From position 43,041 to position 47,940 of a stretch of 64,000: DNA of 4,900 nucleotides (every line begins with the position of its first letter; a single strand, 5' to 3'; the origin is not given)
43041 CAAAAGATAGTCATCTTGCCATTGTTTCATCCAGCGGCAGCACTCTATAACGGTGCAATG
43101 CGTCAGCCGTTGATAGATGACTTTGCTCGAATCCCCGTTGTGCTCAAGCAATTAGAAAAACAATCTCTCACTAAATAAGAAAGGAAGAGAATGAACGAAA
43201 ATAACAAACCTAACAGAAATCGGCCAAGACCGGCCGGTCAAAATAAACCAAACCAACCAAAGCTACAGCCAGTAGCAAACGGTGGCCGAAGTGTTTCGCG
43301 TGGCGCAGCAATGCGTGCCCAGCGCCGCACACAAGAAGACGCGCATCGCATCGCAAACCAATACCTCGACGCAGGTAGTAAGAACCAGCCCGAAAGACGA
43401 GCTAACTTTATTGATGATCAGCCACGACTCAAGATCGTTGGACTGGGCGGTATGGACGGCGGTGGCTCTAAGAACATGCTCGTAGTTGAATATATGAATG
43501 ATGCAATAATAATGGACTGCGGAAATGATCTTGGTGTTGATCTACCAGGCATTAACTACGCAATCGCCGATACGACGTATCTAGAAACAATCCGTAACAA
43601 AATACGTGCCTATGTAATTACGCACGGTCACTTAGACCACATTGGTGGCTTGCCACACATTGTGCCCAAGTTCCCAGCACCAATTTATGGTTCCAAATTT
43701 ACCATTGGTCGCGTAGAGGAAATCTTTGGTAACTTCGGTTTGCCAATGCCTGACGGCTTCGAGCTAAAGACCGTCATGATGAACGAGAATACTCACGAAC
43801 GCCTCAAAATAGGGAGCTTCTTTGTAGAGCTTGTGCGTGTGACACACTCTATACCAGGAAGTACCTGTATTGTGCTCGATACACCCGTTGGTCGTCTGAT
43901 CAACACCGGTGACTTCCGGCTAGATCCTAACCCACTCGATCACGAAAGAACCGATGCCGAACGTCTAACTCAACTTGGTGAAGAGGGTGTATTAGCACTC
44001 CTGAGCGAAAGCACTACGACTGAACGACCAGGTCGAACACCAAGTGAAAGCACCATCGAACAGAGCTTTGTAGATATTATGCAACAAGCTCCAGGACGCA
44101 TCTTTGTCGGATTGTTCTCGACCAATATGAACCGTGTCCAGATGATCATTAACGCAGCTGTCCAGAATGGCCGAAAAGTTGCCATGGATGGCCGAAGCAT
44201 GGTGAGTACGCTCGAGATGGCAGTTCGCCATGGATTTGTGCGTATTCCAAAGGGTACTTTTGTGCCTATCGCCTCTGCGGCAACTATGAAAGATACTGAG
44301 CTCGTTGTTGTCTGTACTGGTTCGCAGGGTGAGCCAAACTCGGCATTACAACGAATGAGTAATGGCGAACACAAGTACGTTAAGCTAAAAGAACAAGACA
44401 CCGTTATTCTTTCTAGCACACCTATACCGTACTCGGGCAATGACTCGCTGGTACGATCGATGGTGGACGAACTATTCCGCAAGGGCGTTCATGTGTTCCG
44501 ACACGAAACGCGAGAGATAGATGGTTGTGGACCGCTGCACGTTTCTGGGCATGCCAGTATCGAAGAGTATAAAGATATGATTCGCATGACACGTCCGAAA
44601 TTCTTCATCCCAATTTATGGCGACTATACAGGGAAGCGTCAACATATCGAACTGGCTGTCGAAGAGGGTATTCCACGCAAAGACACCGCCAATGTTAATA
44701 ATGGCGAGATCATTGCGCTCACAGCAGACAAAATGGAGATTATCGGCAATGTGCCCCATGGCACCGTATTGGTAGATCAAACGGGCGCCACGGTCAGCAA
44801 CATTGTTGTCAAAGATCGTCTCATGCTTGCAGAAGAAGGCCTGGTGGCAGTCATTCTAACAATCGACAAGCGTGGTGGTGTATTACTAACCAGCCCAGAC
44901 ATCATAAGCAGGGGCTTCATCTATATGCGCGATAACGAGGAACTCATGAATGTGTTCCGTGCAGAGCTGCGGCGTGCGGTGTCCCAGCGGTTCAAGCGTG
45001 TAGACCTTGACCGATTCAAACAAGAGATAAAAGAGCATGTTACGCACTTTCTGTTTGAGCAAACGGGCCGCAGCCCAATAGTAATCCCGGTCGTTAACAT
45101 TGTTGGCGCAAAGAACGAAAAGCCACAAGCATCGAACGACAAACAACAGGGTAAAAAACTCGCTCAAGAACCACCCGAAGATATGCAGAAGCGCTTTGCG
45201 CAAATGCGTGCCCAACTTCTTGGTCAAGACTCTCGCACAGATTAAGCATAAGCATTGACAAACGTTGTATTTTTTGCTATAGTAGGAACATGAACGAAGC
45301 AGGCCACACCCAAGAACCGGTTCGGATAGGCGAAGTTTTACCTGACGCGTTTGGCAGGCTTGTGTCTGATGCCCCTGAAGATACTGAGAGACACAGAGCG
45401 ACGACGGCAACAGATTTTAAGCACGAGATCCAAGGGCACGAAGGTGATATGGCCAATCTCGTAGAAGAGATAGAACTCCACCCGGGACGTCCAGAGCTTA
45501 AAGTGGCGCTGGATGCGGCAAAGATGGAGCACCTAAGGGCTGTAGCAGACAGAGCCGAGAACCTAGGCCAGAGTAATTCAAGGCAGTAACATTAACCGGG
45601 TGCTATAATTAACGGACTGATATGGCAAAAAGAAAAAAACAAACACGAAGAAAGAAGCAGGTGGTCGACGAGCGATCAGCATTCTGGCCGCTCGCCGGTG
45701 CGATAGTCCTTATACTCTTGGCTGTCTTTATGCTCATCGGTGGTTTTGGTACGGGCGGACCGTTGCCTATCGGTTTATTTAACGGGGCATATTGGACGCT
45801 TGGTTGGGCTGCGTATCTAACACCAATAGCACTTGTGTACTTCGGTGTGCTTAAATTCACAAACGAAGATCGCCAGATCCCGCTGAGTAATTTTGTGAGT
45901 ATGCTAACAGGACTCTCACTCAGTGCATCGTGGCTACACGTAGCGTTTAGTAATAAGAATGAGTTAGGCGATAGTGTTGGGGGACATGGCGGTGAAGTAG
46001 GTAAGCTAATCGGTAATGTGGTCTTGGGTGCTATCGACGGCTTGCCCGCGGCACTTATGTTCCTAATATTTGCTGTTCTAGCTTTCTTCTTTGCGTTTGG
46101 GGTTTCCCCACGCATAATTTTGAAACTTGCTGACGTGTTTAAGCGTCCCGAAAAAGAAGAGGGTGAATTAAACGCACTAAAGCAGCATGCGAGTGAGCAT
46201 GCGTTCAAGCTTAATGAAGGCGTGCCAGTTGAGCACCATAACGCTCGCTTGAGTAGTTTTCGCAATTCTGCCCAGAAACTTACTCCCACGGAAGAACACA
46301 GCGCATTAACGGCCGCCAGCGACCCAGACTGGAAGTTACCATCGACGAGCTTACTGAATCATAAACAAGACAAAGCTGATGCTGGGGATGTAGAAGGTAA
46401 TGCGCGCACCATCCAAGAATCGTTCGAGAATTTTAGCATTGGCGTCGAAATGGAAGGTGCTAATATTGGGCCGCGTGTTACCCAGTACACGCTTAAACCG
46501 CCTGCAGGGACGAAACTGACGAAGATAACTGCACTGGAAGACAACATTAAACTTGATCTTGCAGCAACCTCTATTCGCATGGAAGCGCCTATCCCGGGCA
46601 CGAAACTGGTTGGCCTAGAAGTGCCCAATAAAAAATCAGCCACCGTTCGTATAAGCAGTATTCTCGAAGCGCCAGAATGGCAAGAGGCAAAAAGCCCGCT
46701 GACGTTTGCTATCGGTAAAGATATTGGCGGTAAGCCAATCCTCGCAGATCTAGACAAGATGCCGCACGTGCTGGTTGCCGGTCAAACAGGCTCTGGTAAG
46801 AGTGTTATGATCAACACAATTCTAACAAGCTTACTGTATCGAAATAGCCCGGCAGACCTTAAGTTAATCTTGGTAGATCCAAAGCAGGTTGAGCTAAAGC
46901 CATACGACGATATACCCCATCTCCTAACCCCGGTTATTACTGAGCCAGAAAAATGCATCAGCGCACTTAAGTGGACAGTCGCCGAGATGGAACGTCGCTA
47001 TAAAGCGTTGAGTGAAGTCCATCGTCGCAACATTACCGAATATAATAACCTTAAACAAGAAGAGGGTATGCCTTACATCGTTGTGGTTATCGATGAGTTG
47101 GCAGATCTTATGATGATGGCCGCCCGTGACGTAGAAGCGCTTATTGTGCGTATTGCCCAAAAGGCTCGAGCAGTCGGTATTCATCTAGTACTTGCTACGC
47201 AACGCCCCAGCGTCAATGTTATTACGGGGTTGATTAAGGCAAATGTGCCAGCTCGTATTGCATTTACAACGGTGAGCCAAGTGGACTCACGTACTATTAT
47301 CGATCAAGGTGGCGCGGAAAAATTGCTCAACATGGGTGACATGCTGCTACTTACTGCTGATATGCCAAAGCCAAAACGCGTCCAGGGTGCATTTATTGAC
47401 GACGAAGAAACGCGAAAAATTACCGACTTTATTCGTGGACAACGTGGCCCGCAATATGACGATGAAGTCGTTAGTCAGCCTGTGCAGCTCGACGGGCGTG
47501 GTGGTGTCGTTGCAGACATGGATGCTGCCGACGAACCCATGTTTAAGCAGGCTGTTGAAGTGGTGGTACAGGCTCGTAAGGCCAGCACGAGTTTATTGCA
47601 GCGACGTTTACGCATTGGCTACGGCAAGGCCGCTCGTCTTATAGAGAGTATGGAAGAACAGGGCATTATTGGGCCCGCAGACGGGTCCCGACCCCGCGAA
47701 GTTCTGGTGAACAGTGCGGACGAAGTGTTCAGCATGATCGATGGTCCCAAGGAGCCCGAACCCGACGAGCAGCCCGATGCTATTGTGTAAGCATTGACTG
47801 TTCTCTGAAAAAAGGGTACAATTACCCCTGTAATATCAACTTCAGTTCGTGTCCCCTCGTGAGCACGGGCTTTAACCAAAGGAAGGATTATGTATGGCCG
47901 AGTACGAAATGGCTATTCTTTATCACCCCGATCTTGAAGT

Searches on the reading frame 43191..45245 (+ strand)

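Call 35: search_protein_families(library=pfam, proteins=[window:43191-45245:+], max_evalue=0.001)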
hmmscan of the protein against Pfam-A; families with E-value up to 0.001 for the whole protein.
window:43191-45245:+ (684 aa): 6 families
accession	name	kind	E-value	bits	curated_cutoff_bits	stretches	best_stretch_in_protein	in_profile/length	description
PF22505.1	RNase_J_b_CASP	-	7.2e-42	142.6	27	1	302-428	2-126/126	Ribonuclease J, beta-CASP domain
PF17770.6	RNase_J_C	-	4.3e-25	89.1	23.8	1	539-636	1-100/102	Ribonuclease J C-terminal domain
PF00753.33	Lactamase_B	-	2.3e-12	47.7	22.7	1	90-247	2-155/196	Metallo-beta-lactamase superfamily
PF12706.13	Lactamase_B_2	-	3.5e-07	30.5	27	1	135-223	26-116/200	Beta-lactamase superfamily domain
PF07521.17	RMMBL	-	2.3e-05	24.8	21.6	1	450-494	13-58/63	Zn-dependent metallo-hydrolase RNA specificity domain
PF02112.21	PDEase_II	-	0.00012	21.7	23.7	1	133-161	78-106/340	cAMP phosphodiesterases class-II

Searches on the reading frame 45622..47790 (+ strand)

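Call 35: search_protein_families(library=pfam, proteins=[window:45622-47790:+], max_evalue=0.001)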
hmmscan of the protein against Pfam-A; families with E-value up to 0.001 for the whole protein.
window:45622-47790:+ (722 aa): 7 families
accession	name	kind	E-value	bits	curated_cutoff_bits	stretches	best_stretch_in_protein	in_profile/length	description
PF01580.24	FtsK_SpoIIIE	-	5.4e-64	216.1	24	1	345-531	3-221/221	FtsK/SpoIIIE family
PF09397.16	FtsK_gamma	-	2.6e-28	97.9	30.6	1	637-696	3-62/63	Ftsk gamma domain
PF17854.6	FtsK_alpha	-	6.8e-26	90.9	22.9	1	239-336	1-101/101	FtsK alpha domain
PF13491.11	FtsK_4TM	-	9.9e-07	29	23.1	1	57-162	59-162/171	4TM region of DNA translocase FtsK/SpoIIIE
PF01935.23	DUF87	-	3.2e-05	24.6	23.2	1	372-422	13-62/220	Helicase HerA, central domain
PF20703.3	nSTAND1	-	0.00046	20.4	27.1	1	373-526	26-159/379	Novel STAND NTPase 1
PF12846.13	AAA_10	-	0.00075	19.1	27.5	0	380-422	21-59/362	AAA-like domain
